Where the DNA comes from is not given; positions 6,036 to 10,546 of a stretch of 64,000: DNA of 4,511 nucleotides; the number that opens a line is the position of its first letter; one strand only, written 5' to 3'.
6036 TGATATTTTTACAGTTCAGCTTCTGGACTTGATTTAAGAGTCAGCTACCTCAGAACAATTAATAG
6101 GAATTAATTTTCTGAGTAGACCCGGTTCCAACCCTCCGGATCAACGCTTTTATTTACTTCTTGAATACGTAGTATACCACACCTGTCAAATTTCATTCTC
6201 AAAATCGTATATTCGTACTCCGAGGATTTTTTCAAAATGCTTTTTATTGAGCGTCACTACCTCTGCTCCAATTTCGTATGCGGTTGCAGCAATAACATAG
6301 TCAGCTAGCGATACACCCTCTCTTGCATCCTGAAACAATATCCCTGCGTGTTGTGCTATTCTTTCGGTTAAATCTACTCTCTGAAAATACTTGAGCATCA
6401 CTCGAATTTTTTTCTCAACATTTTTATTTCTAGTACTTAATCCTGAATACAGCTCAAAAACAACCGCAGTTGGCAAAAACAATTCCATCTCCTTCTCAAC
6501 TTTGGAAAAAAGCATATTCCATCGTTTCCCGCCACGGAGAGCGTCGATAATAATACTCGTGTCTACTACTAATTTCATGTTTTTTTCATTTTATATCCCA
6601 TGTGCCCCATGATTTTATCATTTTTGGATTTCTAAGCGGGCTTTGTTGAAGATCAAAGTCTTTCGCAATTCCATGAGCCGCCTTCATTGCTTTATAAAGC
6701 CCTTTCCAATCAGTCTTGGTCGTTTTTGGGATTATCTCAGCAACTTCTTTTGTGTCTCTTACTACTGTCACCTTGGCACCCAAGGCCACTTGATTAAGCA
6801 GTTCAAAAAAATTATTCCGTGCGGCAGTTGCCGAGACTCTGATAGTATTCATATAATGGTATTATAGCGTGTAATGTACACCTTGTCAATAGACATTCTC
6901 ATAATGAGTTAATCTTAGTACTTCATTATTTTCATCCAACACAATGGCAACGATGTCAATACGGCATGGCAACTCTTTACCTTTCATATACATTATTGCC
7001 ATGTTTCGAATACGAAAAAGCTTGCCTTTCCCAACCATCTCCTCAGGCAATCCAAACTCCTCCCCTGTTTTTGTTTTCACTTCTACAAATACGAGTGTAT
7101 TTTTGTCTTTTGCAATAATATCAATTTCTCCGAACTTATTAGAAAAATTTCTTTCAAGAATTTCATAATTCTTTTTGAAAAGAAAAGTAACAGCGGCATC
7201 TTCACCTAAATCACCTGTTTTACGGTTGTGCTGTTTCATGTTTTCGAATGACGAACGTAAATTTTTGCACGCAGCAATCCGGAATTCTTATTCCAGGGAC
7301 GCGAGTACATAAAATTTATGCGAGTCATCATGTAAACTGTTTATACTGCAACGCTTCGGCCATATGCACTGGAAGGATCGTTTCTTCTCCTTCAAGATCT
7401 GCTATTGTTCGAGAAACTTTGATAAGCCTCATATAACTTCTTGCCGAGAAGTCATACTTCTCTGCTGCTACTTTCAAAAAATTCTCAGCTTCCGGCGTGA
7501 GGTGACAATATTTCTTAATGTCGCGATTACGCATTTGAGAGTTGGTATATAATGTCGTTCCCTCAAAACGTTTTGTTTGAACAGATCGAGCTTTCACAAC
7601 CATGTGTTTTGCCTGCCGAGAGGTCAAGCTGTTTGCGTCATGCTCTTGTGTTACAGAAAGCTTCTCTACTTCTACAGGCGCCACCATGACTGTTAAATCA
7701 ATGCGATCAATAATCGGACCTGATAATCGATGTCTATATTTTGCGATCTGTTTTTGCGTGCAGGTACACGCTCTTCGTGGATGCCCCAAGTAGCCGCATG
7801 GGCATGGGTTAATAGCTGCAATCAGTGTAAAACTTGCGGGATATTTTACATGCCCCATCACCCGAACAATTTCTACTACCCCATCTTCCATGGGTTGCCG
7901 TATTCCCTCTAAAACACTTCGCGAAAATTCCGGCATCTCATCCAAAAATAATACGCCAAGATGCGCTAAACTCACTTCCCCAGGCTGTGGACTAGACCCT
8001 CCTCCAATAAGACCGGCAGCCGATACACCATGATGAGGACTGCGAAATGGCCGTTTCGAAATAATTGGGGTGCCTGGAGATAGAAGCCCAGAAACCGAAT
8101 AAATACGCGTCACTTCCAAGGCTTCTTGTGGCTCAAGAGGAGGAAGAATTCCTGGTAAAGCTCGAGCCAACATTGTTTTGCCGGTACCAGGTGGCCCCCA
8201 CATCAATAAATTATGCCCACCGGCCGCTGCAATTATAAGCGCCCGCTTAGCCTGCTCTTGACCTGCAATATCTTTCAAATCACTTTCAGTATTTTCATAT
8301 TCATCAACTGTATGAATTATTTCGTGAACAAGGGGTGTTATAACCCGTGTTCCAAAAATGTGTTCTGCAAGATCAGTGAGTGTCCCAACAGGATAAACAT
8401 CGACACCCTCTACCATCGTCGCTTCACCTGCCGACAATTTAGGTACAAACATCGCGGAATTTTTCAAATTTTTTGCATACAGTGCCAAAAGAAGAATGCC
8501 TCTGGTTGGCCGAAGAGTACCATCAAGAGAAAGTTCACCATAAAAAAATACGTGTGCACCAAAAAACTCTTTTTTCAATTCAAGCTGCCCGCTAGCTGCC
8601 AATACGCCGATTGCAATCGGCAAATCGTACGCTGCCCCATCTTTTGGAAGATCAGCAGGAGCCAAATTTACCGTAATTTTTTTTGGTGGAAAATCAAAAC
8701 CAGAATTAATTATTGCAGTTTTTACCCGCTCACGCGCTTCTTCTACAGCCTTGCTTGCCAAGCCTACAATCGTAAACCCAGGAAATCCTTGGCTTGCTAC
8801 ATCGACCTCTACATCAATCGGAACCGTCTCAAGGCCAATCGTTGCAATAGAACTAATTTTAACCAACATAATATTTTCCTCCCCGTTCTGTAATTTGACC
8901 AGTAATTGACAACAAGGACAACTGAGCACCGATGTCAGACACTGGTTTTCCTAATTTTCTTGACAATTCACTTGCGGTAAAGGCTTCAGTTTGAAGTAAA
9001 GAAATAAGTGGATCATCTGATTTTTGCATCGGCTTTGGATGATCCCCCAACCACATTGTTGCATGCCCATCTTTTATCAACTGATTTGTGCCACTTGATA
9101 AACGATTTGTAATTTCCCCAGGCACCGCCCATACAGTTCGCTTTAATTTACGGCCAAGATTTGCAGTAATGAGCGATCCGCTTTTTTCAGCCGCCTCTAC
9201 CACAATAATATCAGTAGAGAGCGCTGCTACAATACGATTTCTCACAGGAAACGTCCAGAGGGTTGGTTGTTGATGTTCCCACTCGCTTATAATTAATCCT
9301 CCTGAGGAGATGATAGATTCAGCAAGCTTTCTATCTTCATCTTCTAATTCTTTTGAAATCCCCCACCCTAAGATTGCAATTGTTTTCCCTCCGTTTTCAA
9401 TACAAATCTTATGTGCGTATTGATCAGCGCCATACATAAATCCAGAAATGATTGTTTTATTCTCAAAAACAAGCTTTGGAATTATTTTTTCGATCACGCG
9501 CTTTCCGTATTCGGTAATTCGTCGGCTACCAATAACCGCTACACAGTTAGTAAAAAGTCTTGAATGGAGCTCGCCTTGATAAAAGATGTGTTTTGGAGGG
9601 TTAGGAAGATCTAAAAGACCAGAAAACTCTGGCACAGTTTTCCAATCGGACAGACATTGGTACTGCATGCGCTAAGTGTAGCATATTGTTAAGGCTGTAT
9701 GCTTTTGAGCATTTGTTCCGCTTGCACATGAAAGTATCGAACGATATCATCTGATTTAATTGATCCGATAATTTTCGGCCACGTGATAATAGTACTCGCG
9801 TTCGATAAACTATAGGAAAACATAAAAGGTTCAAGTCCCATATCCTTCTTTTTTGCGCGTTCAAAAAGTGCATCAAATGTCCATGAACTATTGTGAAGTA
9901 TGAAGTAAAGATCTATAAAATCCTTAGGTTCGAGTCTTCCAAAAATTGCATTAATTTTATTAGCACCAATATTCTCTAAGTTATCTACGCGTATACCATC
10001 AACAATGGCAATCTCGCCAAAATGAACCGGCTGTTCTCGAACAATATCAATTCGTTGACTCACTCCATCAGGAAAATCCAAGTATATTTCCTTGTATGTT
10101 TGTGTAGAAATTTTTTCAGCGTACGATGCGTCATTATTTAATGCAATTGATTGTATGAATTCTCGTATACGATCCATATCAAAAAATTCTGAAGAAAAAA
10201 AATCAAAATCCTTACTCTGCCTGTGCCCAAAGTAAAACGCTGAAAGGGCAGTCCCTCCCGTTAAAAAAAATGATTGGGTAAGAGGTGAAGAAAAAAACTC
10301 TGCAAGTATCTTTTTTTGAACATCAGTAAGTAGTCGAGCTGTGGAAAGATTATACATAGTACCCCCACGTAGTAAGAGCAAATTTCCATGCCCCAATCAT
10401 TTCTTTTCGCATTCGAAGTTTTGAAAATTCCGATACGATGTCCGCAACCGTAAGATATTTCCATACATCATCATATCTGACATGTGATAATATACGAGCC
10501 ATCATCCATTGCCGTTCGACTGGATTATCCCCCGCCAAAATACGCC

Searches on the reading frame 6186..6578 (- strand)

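Call 29: search_protein_families(library=pfam, proteins=[window:6186-6578:-], max_evalue=0.001)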
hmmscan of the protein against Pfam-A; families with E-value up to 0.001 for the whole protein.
window:6186-6578:- (130 aa): 2 families
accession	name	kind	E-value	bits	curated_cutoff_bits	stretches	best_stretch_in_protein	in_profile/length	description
PF01850.27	PIN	-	1.5e-14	55.1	23.6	1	4-117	2-116/120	PIN domain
PF13470.12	PIN_3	-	0.00078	20.7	27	0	2-112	1-114/115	PIN domain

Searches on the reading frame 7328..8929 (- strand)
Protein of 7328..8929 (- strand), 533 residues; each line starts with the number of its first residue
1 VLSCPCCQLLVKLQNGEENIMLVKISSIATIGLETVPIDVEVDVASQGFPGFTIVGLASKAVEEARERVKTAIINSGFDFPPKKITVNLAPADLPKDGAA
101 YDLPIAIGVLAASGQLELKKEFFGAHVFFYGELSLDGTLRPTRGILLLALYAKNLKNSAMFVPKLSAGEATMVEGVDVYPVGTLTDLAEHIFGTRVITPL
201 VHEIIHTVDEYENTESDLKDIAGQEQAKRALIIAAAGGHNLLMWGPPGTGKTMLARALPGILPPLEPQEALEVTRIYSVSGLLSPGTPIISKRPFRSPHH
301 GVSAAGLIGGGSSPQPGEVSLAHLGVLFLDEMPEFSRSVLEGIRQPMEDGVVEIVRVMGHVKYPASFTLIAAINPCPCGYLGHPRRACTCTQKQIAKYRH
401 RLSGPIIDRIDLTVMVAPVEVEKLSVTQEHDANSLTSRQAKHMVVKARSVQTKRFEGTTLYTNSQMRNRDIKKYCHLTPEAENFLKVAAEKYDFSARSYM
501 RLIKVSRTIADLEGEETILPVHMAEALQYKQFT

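Call 29: search_protein_families(library=pfam, proteins=[window:7328-8929:-], max_evalue=0.001)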
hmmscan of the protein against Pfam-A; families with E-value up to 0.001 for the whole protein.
window:7328-8929:- (533 aa): 8 families
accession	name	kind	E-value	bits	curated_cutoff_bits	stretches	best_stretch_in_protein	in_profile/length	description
PF01078.27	Mg_chelatase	-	4.4e-93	310.9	20.3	1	217-423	1-206/207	Magnesium chelatase, subunit ChlI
PF13541.12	ChlI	-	3.1e-42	143.7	27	1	40-164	1-119/121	Subunit ChlI of Mg-chelatase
PF13335.12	Mg_chelatase_C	-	1.1e-27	96.9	26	1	436-530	3-94/94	Magnesium chelatase, subunit ChlI C-terminal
PF07728.20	AAA_5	-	7.6e-06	26.4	22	1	240-377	1-125/139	AAA domain (dynein-related subfamily)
PF00004.35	AAA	-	1.2e-05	26.2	21.2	1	241-372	1-107/131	ATPase family associated with various cellular activities (AAA)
PF00493.29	MCM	-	1.2e-05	25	23.3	1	316-416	114-204/224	MCM P-loop domain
PF05496.18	RuvB_N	-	2.7e-05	24.4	27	0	218-257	6-52/159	Holliday junction DNA helicase RuvB P-loop domain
PF00158.32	Sigma54_activat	-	3e-05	24.2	20.2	0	309-374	79-142/168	Sigma-54 interaction domain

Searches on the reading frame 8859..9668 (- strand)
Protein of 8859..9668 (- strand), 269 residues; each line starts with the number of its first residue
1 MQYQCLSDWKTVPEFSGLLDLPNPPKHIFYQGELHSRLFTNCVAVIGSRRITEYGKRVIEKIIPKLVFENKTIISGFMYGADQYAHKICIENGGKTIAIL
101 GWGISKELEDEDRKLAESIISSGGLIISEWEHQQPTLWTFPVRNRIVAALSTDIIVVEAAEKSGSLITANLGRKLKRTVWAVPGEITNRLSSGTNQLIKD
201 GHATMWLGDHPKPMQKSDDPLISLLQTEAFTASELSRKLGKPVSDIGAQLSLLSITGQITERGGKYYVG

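Call 29: search_protein_families(library=pfam, proteins=[window:8859-9668:-], max_evalue=0.001)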
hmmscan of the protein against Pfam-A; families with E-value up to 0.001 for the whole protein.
window:8859-9668:- (269 aa): 2 families
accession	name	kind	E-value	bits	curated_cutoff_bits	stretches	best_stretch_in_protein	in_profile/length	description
PF02481.21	DNA_processg_A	-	2.6e-59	200.4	29.6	1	18-204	21-209/212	DNA recombination-mediator protein A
PF17782.7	DprA_WH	-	0.00076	19.9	22.9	0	218-265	14-61/61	DprA winged helix domain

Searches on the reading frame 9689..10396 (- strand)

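Call 29: search_protein_families(library=pfam, proteins=[window:9689-10396:-], max_evalue=0.001)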
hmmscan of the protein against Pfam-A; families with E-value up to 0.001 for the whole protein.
window:9689-10396:- (235 aa): 1 family
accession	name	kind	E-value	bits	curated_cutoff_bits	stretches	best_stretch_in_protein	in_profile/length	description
PF08843.17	AbiEii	-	8.2e-18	65.6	22.5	1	30-173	2-175/238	Nucleotidyl transferase AbiEii toxin, Type IV TA system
